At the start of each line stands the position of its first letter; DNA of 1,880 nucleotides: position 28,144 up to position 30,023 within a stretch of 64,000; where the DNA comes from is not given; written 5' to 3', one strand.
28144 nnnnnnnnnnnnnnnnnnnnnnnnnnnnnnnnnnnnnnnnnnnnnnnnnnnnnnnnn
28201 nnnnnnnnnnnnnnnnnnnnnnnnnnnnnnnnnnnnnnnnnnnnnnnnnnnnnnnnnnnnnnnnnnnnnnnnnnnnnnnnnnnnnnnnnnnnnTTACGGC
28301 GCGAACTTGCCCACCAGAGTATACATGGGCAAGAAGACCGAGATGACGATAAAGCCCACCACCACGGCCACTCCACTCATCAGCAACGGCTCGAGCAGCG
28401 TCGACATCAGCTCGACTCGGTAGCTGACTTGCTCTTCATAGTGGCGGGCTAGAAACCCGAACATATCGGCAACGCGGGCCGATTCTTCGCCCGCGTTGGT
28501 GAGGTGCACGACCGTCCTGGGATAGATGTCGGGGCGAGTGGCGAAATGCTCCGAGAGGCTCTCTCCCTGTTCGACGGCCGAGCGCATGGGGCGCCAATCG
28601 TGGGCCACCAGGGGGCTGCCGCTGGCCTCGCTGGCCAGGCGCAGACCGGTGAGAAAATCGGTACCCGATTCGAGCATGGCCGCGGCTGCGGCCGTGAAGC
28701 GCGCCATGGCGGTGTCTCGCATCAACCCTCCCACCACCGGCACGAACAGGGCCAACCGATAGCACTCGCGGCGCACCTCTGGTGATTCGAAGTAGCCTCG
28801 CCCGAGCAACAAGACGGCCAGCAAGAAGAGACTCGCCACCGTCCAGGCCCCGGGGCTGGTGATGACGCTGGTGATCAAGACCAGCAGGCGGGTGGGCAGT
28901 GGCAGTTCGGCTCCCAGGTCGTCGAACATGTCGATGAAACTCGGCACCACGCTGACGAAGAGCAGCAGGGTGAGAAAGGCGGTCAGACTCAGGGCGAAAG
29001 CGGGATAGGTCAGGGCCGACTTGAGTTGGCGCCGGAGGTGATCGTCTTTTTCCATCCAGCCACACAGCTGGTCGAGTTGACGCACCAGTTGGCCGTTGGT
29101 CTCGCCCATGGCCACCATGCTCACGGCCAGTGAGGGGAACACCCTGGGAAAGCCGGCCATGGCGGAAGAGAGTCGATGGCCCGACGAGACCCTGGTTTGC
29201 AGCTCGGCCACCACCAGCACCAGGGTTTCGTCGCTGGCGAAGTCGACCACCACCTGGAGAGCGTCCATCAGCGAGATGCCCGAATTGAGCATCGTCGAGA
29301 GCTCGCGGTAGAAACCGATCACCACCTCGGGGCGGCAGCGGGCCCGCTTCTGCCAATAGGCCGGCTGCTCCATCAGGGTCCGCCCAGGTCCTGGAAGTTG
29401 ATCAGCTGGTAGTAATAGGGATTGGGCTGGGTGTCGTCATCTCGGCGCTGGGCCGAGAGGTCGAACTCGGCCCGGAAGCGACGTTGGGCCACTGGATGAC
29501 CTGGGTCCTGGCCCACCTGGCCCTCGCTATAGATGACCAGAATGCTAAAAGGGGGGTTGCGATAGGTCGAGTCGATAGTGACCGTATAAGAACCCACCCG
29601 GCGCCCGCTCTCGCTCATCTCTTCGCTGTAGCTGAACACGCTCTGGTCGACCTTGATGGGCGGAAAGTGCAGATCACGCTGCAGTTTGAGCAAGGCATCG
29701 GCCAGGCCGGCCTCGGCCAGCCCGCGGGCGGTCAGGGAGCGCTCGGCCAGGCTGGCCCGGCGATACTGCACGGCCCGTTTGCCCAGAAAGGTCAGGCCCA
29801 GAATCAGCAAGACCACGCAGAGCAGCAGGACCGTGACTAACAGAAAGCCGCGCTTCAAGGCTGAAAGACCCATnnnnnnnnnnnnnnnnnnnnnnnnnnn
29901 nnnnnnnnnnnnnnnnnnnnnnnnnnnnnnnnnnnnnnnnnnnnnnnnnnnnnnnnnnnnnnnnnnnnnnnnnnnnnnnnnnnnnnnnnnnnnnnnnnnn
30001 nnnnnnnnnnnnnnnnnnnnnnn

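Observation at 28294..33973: Pilus/T2SS-like cluster with a split PilC and a pseudopilin fused to a TolB-type beta-propeller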

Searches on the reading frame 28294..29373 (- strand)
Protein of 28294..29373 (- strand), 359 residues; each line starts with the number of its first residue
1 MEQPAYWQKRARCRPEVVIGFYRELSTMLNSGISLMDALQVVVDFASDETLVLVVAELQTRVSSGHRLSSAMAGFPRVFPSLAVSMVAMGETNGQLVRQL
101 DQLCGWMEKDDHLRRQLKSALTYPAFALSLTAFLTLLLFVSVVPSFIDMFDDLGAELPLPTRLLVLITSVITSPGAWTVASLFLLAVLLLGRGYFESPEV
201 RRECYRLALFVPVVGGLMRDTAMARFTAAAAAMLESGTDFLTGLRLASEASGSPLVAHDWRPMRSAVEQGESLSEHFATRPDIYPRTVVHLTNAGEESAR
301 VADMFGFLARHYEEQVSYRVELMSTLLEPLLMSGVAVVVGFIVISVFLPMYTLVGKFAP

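Call 4: search_protein_families(library=pfam, proteins=[window:28294-29373:-], max_evalue=0.1)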
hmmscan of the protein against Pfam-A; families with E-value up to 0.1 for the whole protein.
window:28294-29373:- (359 aa): 1 family
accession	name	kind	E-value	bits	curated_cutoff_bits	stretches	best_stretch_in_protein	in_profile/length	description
PF00482.28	T2SSF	-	1.2e-50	171.1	25.2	2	21-144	1-125/125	Type II secretion system (T2SS), protein F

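Call 12: find_homologous_proteins(query=window:28294-29373:-, max_evalue=1e-10)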
Query window:28294-29373:- (359 aa): 435 proteins with E <= 1e-10 among 8000 candidates; the best 120 are listed.
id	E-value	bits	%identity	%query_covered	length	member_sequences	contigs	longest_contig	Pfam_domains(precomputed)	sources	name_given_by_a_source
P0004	1.8e-216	736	95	100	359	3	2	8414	PF00482.29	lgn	-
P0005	2.7e-129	449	57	100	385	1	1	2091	PF00482.29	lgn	-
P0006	4.8e-119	416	54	99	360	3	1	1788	PF00482.29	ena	-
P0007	1.2e-118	415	52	99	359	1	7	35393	PF00482.29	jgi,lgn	jgi:type IV pilus assembly protein PilC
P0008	3.1e-116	407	52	99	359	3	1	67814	PF00482.29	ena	-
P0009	4.6e-116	406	53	100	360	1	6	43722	PF00482.29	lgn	-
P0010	2.7e-115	403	52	98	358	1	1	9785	PF00482.29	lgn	-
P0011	2.9e-115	403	52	100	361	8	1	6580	PF00482.29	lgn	-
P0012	3.7e-115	403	53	99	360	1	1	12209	PF00482.29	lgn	-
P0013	1.1e-112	395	52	99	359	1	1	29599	PF00482.29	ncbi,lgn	-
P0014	5.3e-112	393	51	99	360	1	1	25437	PF00482.29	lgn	-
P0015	1.3e-111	391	49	99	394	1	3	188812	PF00482.29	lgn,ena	-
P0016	4.2e-111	390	50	98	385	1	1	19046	PF00482.29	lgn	-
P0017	7.9e-111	389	50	98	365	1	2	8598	PF00482.29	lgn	-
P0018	8.2e-111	389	50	99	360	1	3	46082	PF00482.29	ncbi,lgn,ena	-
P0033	1.2e-72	263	41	92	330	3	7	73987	PF00482.29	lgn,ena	-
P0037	6.8e-63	231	35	96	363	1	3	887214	PF00482.29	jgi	jgi:type II secretory pathway component PulF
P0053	6.2e-51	192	33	89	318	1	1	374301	PF00482.29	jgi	jgi:type IV pilus assembly protein PilC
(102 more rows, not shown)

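Call 14: find_encoding_contigs(protein=P0008, flank=10000, max_places=2)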
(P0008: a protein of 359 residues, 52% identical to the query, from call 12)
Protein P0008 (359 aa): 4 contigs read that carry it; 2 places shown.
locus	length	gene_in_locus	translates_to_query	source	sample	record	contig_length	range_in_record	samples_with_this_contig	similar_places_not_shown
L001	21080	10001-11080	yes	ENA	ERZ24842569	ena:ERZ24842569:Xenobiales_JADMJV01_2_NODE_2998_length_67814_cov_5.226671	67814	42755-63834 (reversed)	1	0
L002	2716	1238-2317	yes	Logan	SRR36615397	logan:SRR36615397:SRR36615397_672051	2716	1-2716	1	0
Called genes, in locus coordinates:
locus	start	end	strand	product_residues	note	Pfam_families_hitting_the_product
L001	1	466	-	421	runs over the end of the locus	PF01103:Omp85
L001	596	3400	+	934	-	PF12419:DUF3670, PF04851:ResIII, PF00176:SNF2-rel_dom, PF00270:DEAD (weak), PF00271:Helicase_C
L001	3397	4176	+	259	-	-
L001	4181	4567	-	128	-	-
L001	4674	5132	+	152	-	PF27226:AF_1845 (faint)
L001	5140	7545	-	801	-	PF13492:GAF_3 (faint), PF01590:GAF (weak), PF13185:GAF_2 (weak), PF00512:HisKA, PF02518:HATPase_c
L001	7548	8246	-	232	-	PF03704:BTAD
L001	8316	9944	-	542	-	PF00072:Response_reg, PF13432:TPR_16 (weak)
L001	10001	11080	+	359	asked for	PF00482:T2SSF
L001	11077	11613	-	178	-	-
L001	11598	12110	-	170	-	-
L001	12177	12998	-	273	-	-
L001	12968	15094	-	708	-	PF07963:N_methyl (weak), PF12019:GspH (faint), PF26549:Tricorn_N (faint), PF26550:Tricorn_2nd (faint), PF07676:PD40 (faint), PF25174:Beta-prop_THOC3 (faint)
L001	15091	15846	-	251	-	PF28597:T2SSF_N (weak)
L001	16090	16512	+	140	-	-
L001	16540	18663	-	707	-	PF00069:Pkinase, PF07714:PK_Tyr_Ser-Thr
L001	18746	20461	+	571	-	PF00246:Peptidase_M14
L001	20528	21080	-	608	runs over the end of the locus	PF01401:Peptidase_M2, PF01432:Peptidase_M3 (faint)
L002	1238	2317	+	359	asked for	PF00482:T2SSF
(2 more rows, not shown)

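Call 15: find_encoding_contigs(protein=P0015, flank=10000, max_places=2)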
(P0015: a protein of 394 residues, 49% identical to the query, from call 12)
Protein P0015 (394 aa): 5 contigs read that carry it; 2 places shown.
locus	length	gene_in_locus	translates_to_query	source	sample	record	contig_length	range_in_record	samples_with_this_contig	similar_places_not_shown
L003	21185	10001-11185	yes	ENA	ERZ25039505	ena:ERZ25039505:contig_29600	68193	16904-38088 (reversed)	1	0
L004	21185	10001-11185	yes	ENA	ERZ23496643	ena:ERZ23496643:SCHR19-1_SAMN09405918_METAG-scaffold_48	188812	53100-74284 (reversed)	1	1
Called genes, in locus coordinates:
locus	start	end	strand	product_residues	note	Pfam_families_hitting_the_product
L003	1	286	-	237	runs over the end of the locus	PF01103:Omp85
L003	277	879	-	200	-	-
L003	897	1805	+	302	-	-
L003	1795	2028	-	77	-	-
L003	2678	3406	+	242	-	PF00176:SNF2-rel_dom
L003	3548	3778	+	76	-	-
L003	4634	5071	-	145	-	-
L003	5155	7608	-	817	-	PF01590:GAF, PF13185:GAF_2, PF00512:HisKA, PF02518:HATPase_c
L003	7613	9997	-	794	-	PF00072:Response_reg, PF13432:TPR_16 (weak), PF03704:BTAD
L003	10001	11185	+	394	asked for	PF00482:T2SSF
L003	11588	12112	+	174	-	-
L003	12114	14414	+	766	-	PF07676:PD40 (faint), PF26550:Tricorn_2nd (faint), PF26549:Tricorn_N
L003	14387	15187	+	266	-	-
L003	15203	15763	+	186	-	-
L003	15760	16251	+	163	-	-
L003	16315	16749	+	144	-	-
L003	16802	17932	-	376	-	PF02746:MR_MLE_N, PF13378:MR_MLE_C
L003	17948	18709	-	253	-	-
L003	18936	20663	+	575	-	PF01663:Phosphodiest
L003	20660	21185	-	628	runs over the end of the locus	PF01663:Phosphodiest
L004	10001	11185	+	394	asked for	PF00482:T2SSF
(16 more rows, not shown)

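Call 17: find_encoding_contigs(protein=P0037, flank=10000, max_places=1)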
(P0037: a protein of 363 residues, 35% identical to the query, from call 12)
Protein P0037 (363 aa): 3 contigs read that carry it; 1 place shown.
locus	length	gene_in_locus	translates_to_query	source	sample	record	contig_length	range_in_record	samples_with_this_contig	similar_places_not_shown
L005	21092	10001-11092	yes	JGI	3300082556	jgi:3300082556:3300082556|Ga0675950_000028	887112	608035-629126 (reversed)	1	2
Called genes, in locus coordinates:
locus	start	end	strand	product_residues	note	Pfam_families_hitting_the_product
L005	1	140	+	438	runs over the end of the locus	PF24814:WD40_Prp19 (faint), PF24817:WD40_WDHD1_1st (faint), PF23381:Beta-prop_IFT122_1st, PF24807:WD40_CDC20-Fz, PF25173:Beta-prop_WDR3_1st (weak), PF25174:Beta-prop_THOC3, PF23414:Beta-prop_EML_2, PF25175:Beta-prop_WDR5 (weak), +1 more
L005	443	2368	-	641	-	PF10518:TAT_signal (weak), PF00884:Sulfatase, PF01663:Phosphodiest (faint)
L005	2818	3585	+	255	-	PF00460:Flg_bb_rod, PF22692:LlgE_F_G_D1, PF06429:Flg_bbr_C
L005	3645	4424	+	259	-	PF00460:Flg_bb_rod, PF22692:LlgE_F_G_D1, PF06429:Flg_bbr_C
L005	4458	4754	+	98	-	PF10135:Rod-binding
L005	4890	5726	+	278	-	PF04542:Sigma70_r2, PF04539:Sigma70_r3, PF08281:Sigma70_r4_2 (weak), PF04545:Sigma70_r4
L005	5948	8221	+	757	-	PF07676:PD40 (faint)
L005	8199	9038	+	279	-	-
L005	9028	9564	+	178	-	PF07963:N_methyl (weak)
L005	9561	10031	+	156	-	-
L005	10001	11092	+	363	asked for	PF00482:T2SSF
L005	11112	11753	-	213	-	PF00899:ThiF, PF13241:NAD_binding_7 (faint), PF03435:Sacchrp_dh_NADP (weak)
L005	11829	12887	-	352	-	-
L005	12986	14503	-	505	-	-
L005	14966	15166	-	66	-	-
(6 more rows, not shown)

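Call 18: find_encoding_contigs(protein=P0033, flank=10000, max_places=1)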
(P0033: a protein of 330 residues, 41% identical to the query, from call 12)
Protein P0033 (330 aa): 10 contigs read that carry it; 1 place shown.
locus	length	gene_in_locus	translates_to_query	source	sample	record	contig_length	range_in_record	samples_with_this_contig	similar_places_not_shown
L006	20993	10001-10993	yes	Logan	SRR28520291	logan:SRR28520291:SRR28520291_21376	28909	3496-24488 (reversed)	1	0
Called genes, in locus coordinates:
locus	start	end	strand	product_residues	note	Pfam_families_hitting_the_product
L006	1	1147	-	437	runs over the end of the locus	PF00083:Sugar_tr, PF07690:MFS_1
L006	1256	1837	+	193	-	PF10067:DUF2306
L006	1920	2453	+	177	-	-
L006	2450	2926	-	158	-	PF13302:Acetyltransf_3 (weak), PF00583:Acetyltransf_1, PF13673:Acetyltransf_10 (weak), PF13508:Acetyltransf_7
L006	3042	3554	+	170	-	-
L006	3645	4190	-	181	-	-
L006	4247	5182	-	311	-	PF01764:Lipase_3, PF00975:Thioesterase (weak)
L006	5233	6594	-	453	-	PF05175:MTS, PF06325:PrmA (weak), PF13847:Methyltransf_31, PF13649:Methyltransf_25 (weak)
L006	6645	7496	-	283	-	PF08379:Bact_transglu_N, PF01841:Transglut_core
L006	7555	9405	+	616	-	PF02574:S-methyl_trans, PF02219:MTHFR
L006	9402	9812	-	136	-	-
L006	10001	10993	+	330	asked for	PF00482:T2SSF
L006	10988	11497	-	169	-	-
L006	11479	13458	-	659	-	PF07676:PD40 (faint)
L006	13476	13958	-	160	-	-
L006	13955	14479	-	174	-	-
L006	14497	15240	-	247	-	-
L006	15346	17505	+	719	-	PF00512:HisKA, PF02518:HATPase_c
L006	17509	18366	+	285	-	PF00072:Response_reg, PF23198:PDE8A_N (weak)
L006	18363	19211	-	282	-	-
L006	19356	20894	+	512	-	-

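Call 19: find_encoding_contigs(protein=P0053, flank=10000, max_places=1)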
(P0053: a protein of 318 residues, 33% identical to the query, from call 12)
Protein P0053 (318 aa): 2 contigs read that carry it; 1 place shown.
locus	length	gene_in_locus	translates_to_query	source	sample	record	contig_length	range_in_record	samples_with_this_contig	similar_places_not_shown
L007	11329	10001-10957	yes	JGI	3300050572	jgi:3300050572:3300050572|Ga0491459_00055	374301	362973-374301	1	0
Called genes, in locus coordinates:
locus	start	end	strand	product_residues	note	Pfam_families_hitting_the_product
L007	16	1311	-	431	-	PF00078:RVT_1, PF08388:GIIM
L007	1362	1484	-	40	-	-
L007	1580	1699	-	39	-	-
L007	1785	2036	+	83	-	-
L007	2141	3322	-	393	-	PF00108:Thiolase_N, PF00109:ketoacyl-synt (weak), PF02803:Thiolase_C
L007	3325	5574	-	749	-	PF02737:3HCDH_N, PF00725:3HCDH, PF00378:ECH_1, PF16113:ECH_2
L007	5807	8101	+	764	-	PF07676:PD40 (faint), PF26549:Tricorn_N (faint)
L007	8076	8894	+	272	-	-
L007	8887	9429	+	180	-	-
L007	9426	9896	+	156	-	-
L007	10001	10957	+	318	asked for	PF00482:T2SSF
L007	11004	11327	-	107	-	?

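Call 37: find_related_loci(query=A4, collection=genome_contigs, flank=10000)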
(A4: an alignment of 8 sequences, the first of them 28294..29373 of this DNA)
Query A4 (359 aa) in genome_contigs; peptide patterns used: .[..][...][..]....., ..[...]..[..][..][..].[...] (x = any residue, [..] = any of these).
48 stretches matched a pattern; 7 encode a relative of the query (tblastn E <= 1e-3); 7 distinct loci.
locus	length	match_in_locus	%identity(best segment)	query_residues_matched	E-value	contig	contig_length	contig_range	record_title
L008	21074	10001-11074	53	2-359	1e-124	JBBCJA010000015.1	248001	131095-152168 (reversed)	MAG: Selenomonadaceae bacterium isolate MAG_CPA_14 P10A_000000003843, whole genome shotgun sequence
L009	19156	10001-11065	52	3-357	3e-122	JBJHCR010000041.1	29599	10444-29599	MAG: Vulcanimicrobiota bacterium isolate SF2967_J5348.metabat_sens.001 NODE_1610_length_29599_cov_1.232017, whole genome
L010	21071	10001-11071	50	2-358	2e-119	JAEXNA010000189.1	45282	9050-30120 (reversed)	MAG: Vulcanimicrobiota bacterium isolate bacterium k127_993005, whole genome shotgun sequence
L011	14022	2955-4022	40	2-358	2e-80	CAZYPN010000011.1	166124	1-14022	MAG TPA_asm: uncultured Burkholderiales bacterium isolate SRP329715_co1_2 genome assembly, contig: NODE_79_length_166124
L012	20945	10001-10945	39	47-359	9e-60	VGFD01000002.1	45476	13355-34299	MAG: Armatimonadetes bacterium isolate M_DeepCast_50m_m2_086 M_DeepCast_50m_m2_086_Ga0194121_10001175, whole genome shot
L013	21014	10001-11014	26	21-359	6e-29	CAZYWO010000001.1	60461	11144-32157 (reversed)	MAG TPA_asm: uncultured Oscillospiraceae bacterium isolate SRP222994_co1_241 genome assembly, contig: NODE_756_length_60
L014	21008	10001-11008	25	21-357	6e-28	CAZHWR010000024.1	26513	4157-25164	MAG TPA_asm: uncultured Oscillospiraceae bacterium isolate SRP222994_co1_435 genome assembly, contig: NODE_3543_length_2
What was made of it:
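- Tried and rejected: A narrower alignment gave 7 loci (call 37).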

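Call 44: search_protein_families(library=ncbifam, proteins=[window:28294-29373:-], max_evalue=0.1)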
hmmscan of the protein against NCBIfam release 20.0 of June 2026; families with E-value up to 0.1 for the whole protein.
window:28294-29373:- (359 aa): 6 families
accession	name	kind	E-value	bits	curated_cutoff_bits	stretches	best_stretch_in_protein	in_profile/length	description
TIGR02120.1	GspF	equivalog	4.4e-68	230.4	424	1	16-353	63-397/401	type II secretion system inner membrane protein GspF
NF052607.1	T4PiliAsmPilCThrm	equivalog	1.3e-60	205.6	700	1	20-357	70-404/406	type IV pilus assembly protein PilC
NF052606.1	T4PiliAsmPilCMyx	equivalog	3.2e-58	197.6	700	1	18-355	82-416/419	type IV pilus assembly protein PilC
NF007861.0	PRK10573.1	equivalog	2.3e-57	194.9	401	1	11-353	54-394/401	protein transport protein HofC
NF047826.1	T3SSXpsF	equivalog_domain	5.5e-42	144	650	1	14-354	64-401/405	type II secretion system protein XpsF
NF041012.2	T4P_ComGB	equivalog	3.7e-32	112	240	1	21-354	6-331/332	competence type IV pilus assembly protein ComGB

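Call 51: search_protein_families(library=pfam, proteins=[L012:9002-10948:+, L012:12962-14593:+, L012:11454-12872:-, L012:7917-9005:+, L012:15286-17355:-, L012:16171-17886:+, L012:1000-2838:+, L012:6788-7567:-, L012:18692-20710:-], max_evalue=0.001)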
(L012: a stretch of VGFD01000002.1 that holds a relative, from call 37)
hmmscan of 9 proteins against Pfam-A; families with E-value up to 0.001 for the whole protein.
L012:9002-10948:+ (648 aa): 2 families
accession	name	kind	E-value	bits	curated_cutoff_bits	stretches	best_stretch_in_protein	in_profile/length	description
PF00482.28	T2SSF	-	2.5e-42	144.2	25.2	2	517-638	3-125/125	Type II secretion system (T2SS), protein F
PF16697.10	Yop-YscD_cpl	-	0.00037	21.1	33.2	1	23-97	14-92/94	Inner membrane component of T3SS, cytoplasmic domain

L012:12962-14593:+ (543 aa): 1 family
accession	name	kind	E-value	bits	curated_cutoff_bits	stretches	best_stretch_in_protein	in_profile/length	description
PF00482.28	T2SSF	-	7.1e-46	155.7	25.2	2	414-533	2-123/125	Type II secretion system (T2SS), protein F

L012:11454-12872:- (472 aa): 6 families
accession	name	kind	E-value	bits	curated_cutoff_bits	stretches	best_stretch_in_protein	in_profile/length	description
PF02518.31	HATPase_c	-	3.9e-28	98.5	26.4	1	355-463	2-110/111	Histidine kinase-, DNA gyrase B-, and HSP90-like ATPase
PF00512.31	HisKA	-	2e-09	37.8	26.9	1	239-301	2-64/66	His Kinase A (phospho-acceptor) domain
PF13185.12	GAF_2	-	4.7e-07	30.5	28.6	1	120-214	45-136/136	GAF domain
PF01590.32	GAF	-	6.9e-07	30.3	22.4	1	93-213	20-133/133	GAF domain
PF13581.12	HATPase_c_2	-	8.1e-06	26.3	27.4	1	358-443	31-113/127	Histidine kinase-like ATPase domain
PF13492.12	GAF_3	-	5e-05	24.2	27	1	129-213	54-127/129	GAF domain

L012:7917-9005:+ (362 aa): 2 families
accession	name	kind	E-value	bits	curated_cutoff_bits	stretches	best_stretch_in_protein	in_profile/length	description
PF16697.10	Yop-YscD_cpl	-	1.1e-12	48.5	33.2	1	26-106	12-93/94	Inner membrane component of T3SS, cytoplasmic domain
PF00498.31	FHA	-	4.5e-10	40.2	20.7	1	33-97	1-67/67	FHA domain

L012:15286-17355:- (689 aa): 9 families
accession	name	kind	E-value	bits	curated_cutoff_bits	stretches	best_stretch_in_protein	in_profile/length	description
PF16921.10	Tex_YqgF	-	1.4e-51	174.6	27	1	311-435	1-126/126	Tex protein YqgF-like domain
PF12836.13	HHH_3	-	4.6e-28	97.6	27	1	475-539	1-65/65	Helix-hairpin-helix motif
PF22706.1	Tex_central_region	-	1.9e-27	96.8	27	1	129-295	2-178/178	Tex central region-like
PF09371.15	Tex_N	-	7.9e-27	93.2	32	1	2-72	5-75/75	Tex-like protein N-terminal domain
PF17674.7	HHH_9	-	4.8e-15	56.6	23.1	1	545-601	1-70/70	HHH domain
PF00575.29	S1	-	6.2e-13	49.4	22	1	620-684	3-73/74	S1 RNA binding domain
PF14635.12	HHH_7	-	3.3e-09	37.5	27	1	451-540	8-103/104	Helix-hairpin-helix motif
PF14639.11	YqgF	-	6.5e-06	26.5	35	1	392-442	97-147/150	Holliday-junction resolvase-like of SPT6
PF00633.29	HHH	-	1.5e-05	25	24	0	482-506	5-29/30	Helix-hairpin-helix motif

L012:16171-17886:+ (571 aa): 0 families

L012:1000-2838:+ (612 aa): 0 families

L012:6788-7567:- (259 aa): 1 family
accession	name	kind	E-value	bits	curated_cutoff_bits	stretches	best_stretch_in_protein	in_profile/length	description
PF14341.11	PilX_N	-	0.00043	20.6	25.5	1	101-151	1-51/51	PilX N-terminal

L012:18692-20710:- (672 aa): 1 family
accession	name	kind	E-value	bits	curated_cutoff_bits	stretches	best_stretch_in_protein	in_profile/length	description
PF01416.25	PseudoU_synth_1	-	5e-31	107.8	23.3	2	540-652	4-108/108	tRNA pseudouridine synthase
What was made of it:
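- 29373..29873 (-): K: 166-aa GspK/PilX-like pseudopilin without Glu5 (KRG|FLLVT), the presumed cap of the tip complex. The ortholog in L012 hits PilX_N (call 51).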

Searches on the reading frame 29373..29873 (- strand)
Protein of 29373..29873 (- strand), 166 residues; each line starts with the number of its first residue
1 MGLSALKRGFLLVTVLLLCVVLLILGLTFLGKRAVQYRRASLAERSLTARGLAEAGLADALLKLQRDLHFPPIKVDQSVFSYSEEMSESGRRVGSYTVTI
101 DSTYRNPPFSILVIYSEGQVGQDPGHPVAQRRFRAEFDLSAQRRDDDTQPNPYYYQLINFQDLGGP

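Call 4: search_protein_families(library=pfam, proteins=[window:29373-29873:-], max_evalue=0.1)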
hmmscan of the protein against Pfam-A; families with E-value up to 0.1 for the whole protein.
window:29373-29873:- (166 aa): 0 families

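Call 44: search_protein_families(library=ncbifam, proteins=[window:29373-29873:-], max_evalue=0.1)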
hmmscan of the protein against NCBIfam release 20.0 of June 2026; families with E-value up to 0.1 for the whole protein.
window:29373-29873:- (166 aa): 1 family
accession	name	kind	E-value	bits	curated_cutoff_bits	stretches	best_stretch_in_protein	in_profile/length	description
NF037980.1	T2SS_GspK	equivalog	0.00015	21.4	130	1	8-69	2-63/307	type II secretion system minor pseudopilin GspK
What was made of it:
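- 29373..29873 (-): GspK N-terminal match, E 1.5e-4 (call 44).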
